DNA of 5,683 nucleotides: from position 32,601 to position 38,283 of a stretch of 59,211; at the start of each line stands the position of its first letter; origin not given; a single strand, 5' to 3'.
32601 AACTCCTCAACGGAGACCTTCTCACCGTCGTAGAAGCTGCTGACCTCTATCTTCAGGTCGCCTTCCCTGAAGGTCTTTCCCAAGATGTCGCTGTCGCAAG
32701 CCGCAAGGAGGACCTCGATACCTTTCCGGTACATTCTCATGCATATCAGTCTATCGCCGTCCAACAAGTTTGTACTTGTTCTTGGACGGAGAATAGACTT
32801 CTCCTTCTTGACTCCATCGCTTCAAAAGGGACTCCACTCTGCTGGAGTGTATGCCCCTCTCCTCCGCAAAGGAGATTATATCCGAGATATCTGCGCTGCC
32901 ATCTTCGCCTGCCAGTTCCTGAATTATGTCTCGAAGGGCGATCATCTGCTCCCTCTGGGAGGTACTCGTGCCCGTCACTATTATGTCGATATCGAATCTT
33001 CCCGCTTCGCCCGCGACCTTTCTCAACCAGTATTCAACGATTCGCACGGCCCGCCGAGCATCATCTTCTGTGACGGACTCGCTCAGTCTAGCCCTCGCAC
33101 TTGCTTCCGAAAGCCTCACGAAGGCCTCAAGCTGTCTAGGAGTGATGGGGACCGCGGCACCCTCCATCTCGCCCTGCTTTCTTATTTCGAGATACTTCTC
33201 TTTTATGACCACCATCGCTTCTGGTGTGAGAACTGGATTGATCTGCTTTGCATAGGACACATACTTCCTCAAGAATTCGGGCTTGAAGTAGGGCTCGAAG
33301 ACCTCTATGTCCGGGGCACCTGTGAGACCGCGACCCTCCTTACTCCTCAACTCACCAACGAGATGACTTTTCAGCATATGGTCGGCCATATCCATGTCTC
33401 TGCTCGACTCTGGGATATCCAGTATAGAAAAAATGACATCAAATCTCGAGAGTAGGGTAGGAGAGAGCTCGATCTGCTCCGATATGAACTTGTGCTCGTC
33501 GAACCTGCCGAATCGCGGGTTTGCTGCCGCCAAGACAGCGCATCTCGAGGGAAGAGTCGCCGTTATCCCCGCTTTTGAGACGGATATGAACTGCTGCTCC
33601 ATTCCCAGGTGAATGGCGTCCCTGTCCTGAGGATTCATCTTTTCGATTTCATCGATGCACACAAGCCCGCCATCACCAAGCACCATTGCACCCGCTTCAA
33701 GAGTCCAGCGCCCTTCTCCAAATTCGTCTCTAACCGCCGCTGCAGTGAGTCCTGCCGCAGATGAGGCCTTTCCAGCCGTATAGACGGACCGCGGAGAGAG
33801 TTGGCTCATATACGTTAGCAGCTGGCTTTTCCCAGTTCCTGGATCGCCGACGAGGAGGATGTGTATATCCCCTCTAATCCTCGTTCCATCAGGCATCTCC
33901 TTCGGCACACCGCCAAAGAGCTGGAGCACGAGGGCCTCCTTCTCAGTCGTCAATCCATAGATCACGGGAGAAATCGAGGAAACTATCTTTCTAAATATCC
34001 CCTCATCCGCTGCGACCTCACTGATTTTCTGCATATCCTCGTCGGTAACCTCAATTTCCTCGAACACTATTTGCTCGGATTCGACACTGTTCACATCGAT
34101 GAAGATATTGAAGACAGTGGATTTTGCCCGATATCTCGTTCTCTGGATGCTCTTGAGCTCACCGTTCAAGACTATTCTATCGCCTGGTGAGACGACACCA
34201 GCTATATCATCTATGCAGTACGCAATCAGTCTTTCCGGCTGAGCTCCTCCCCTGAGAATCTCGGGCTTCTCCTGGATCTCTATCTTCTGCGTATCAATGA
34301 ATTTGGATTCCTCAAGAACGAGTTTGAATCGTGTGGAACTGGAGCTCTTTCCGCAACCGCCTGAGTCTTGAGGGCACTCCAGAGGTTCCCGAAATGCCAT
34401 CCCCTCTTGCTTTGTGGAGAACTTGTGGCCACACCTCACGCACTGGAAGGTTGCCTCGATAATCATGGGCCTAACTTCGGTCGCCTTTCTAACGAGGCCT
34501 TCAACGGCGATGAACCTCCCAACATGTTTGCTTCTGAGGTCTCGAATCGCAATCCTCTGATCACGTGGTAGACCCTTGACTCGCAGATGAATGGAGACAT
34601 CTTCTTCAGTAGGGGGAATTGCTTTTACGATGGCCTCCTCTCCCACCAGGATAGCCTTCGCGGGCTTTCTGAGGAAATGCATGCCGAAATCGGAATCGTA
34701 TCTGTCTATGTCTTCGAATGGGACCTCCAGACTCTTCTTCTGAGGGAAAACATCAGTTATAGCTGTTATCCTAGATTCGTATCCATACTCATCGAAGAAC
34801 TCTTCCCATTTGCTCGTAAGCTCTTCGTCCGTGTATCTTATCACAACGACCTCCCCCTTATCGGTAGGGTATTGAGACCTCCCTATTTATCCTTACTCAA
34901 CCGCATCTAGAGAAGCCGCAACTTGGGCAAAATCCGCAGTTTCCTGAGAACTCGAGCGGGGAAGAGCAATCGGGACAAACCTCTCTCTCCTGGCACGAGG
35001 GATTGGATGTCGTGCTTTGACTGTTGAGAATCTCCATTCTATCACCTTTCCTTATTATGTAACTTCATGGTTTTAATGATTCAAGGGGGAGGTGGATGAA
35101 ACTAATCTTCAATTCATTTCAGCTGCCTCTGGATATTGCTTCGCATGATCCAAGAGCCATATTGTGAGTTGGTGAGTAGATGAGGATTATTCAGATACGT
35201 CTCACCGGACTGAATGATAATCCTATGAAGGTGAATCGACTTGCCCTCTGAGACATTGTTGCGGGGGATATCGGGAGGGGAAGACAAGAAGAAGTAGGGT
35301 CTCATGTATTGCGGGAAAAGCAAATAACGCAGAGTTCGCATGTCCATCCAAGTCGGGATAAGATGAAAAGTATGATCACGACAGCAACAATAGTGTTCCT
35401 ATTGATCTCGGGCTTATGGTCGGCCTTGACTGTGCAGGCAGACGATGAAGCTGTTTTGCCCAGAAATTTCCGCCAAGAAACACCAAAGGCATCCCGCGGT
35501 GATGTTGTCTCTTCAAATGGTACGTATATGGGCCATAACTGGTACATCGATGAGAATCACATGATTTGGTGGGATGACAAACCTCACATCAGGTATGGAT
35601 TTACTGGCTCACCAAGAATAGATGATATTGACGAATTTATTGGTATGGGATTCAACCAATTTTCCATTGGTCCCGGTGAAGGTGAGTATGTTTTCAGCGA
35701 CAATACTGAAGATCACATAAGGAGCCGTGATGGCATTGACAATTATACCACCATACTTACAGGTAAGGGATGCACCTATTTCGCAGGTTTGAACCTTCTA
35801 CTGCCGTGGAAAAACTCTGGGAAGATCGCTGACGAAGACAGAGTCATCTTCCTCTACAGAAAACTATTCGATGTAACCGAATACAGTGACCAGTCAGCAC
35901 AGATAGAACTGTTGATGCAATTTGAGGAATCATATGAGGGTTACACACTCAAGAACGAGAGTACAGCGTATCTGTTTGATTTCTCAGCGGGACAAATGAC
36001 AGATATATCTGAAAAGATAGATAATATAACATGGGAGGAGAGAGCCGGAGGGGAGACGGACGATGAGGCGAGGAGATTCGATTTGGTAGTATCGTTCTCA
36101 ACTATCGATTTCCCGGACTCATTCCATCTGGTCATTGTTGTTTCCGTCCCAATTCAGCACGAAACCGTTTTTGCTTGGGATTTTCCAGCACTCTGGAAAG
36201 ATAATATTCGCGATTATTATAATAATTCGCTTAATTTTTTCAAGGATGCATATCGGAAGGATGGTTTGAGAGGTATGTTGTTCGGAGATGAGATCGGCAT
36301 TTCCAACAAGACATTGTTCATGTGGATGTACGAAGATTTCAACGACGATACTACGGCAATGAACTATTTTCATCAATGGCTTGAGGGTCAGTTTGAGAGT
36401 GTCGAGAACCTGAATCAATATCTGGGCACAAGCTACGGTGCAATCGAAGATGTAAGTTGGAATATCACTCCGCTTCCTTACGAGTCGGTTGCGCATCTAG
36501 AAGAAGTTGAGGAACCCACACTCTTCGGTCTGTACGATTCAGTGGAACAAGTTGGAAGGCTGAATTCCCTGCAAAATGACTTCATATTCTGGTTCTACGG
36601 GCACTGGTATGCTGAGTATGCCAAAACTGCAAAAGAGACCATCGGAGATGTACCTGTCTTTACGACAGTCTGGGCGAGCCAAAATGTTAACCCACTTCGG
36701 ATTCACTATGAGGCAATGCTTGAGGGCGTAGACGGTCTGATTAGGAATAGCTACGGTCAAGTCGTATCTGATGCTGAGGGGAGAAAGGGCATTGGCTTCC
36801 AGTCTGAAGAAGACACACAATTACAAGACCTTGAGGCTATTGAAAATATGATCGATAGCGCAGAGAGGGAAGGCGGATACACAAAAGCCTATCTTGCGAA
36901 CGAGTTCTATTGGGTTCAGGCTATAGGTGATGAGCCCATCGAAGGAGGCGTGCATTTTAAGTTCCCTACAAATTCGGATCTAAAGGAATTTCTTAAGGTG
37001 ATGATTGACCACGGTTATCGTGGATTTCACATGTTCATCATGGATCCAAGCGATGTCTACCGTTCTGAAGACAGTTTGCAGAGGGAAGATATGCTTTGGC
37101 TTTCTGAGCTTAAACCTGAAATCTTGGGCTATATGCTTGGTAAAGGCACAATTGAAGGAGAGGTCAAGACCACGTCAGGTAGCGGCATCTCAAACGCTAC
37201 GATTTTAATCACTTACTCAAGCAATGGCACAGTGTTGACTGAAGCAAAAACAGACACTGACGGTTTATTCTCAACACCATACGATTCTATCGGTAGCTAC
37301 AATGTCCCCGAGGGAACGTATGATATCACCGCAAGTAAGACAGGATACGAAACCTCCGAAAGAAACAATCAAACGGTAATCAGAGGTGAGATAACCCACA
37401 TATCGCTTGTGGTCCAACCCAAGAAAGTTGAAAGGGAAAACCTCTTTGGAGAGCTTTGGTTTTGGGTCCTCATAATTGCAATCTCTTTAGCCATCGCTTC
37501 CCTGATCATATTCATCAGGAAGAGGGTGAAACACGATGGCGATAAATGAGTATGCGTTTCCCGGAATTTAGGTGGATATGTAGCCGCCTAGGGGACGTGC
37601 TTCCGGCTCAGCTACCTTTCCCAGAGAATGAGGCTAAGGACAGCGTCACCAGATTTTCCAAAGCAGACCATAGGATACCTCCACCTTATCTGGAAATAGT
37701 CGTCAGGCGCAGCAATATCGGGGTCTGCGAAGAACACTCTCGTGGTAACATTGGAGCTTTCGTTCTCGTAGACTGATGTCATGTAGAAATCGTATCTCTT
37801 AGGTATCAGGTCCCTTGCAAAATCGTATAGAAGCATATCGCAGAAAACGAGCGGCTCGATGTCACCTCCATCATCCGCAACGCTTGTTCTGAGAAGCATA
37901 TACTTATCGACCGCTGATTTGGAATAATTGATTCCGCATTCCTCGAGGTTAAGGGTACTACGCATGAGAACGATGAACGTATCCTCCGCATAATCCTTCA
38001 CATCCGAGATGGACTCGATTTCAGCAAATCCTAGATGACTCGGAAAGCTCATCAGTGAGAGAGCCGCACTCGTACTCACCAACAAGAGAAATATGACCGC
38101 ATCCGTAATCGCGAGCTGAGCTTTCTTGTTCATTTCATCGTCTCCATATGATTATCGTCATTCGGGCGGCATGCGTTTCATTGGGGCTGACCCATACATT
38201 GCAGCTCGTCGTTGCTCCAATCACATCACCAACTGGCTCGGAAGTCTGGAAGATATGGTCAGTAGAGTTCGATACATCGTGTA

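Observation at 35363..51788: Minimal type IV pilus-like machine wedged between giant secreted hydrolases: candidate secretion or adhesion-degradation module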

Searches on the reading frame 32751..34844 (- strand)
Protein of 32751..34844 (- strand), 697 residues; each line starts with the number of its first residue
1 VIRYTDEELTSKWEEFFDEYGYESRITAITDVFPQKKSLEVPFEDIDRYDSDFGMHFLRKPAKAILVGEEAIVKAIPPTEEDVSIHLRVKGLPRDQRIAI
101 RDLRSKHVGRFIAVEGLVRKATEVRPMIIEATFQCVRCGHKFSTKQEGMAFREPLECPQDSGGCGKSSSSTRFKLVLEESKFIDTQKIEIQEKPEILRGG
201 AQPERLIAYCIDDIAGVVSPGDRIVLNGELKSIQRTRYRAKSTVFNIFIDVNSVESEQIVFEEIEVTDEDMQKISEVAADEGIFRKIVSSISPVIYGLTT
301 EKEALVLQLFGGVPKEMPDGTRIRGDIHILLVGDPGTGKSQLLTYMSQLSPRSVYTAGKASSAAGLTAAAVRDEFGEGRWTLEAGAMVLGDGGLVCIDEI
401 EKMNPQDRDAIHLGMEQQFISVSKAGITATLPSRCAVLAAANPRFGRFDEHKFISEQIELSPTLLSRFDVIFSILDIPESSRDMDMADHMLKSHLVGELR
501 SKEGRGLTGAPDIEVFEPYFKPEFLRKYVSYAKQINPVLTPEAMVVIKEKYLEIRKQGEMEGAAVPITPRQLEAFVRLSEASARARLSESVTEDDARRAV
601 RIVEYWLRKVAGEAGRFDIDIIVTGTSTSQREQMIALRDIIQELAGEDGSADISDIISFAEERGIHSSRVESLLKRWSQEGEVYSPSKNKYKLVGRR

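Call 22: search_protein_families(library=pfam, proteins=[window:32751-34844:-], max_evalue=0.001)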
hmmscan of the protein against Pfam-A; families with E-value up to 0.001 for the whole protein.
window:32751-34844:- (697 aa): 8 families
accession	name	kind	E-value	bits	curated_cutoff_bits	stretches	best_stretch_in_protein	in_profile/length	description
PF00493.29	MCM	-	2.2e-89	298.9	23.3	1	270-494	1-224/224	MCM P-loop domain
PF17207.9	MCM_OB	-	1.5e-28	99.5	24.8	1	100-232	2-124/126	MCM OB domain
PF17855.7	MCM_lid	-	2.6e-26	92.3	27.4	1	523-604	1-84/87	MCM AAA-lid domain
PF01078.27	Mg_chelatase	-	2.9e-09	37.1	20.3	1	378-449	94-165/207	Magnesium chelatase, subunit ChlI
PF07728.20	AAA_5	-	1.1e-06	29.1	22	1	328-445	1-125/139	AAA domain (dynein-related subfamily)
PF22798.2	DUF5817_CT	-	6.7e-05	23.1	29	1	653-691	15-52/54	DUF5817, C-terminal domain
PF21100.3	MCM_C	-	0.00011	22.4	27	1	629-694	2-64/64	MCM protein C-terminal winged helix-turn-helix domain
PF00158.32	Sigma54_activat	-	0.00027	21.1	20.2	1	325-444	21-144/168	Sigma-54 interaction domain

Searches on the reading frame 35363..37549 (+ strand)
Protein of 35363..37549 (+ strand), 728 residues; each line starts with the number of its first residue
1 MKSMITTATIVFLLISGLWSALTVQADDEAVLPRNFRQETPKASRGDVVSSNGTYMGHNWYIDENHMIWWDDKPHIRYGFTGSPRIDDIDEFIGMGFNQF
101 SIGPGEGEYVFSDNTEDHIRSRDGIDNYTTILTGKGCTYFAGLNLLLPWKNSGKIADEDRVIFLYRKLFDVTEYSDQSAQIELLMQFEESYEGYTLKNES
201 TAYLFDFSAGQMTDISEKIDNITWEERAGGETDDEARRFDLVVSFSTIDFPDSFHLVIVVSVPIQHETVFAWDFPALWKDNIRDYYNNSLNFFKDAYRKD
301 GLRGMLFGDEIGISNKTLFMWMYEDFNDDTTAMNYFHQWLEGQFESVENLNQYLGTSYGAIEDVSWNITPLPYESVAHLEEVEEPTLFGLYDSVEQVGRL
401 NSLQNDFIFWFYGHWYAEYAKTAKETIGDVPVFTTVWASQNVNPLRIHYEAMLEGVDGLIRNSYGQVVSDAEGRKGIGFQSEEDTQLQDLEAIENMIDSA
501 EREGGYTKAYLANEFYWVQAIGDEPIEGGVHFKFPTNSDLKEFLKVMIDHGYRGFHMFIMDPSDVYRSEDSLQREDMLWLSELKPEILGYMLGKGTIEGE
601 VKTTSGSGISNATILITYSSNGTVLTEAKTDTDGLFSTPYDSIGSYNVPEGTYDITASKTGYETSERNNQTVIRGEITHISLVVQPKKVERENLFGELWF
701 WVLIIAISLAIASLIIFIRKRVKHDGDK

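Call 5: search_protein_families(library=pfam, proteins=[window:35363-37549:+], max_evalue=0.01)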
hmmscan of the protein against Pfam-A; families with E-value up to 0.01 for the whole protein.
window:35363-37549:+ (728 aa): 2 families
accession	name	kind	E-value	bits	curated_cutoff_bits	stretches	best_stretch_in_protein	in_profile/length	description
PF13620.12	CarboxypepD_reg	-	6.4e-10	39.7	32.3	1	596-682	1-79/82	Carboxypeptidase regulatory-like domain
PF13715.12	CarbopepD_reg_2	-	0.00084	19.8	32.2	1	597-690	1-82/88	CarboxypepD_reg-like domain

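Call 6: search_protein_families(library=ncbifam, proteins=[window:35363-37549:+], max_evalue=0.01)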
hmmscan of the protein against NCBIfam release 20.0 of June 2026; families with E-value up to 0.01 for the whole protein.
window:35363-37549:+ (728 aa): 2 families
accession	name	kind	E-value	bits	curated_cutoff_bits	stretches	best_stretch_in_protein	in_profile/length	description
NF052345.1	S_layer_anammox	exception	7.9e-06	23.5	1400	1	593-687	1311-1394/1596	Kustd1514 family S-layer glycoprotein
NF058648.1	ECF_sub_HI1622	equivalog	0.0022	18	100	1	595-639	25-68/180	NikL family nickel/cobalt ECF transporter subunit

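Call 83: search_solved_structures(query=window:35363-37549:+, max_evalue=1)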
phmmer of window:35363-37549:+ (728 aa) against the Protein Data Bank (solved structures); distinct sequences matched with E-value up to 1: 0.

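Call 84: search_dna_similar(query=window:35363-37549:+, collection=plasmids, mode=protein, max_rows=5)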
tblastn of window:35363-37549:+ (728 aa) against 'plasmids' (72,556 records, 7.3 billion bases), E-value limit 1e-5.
No match.
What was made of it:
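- Tried and rejected: For the 'glycosidase-like barrel' of 35363-37549, the PDB sequence search and the plasmid protein search found nothing (calls 83, 84).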

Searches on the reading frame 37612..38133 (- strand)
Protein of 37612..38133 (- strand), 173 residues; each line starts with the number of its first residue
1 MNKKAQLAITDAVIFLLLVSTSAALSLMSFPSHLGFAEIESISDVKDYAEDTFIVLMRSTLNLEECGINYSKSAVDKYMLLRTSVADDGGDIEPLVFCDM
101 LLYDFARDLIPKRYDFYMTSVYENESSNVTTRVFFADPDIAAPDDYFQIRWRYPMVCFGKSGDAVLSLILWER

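Call 5: search_protein_families(library=pfam, proteins=[window:37612-38133:-], max_evalue=0.01)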
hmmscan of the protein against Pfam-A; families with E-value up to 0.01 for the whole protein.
window:37612-38133:- (173 aa): 0 families

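Call 6: search_protein_families(library=ncbifam, proteins=[window:37612-38133:-], max_evalue=0.01)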
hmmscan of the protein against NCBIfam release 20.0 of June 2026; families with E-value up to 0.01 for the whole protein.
window:37612-38133:- (173 aa): 0 families

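Call 10: search_protein_families(library=pfam, proteins=[window:37612-38133:-], max_evalue=10)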
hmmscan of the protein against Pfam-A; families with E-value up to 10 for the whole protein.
window:37612-38133:- (173 aa): 0 families
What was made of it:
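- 37612..38133 (-): Pilin-like protein A (173 aa). Class-III-type N-terminus MNKKA|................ Probably a minor or core pilin. No Pfam family (calls 5, 10).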
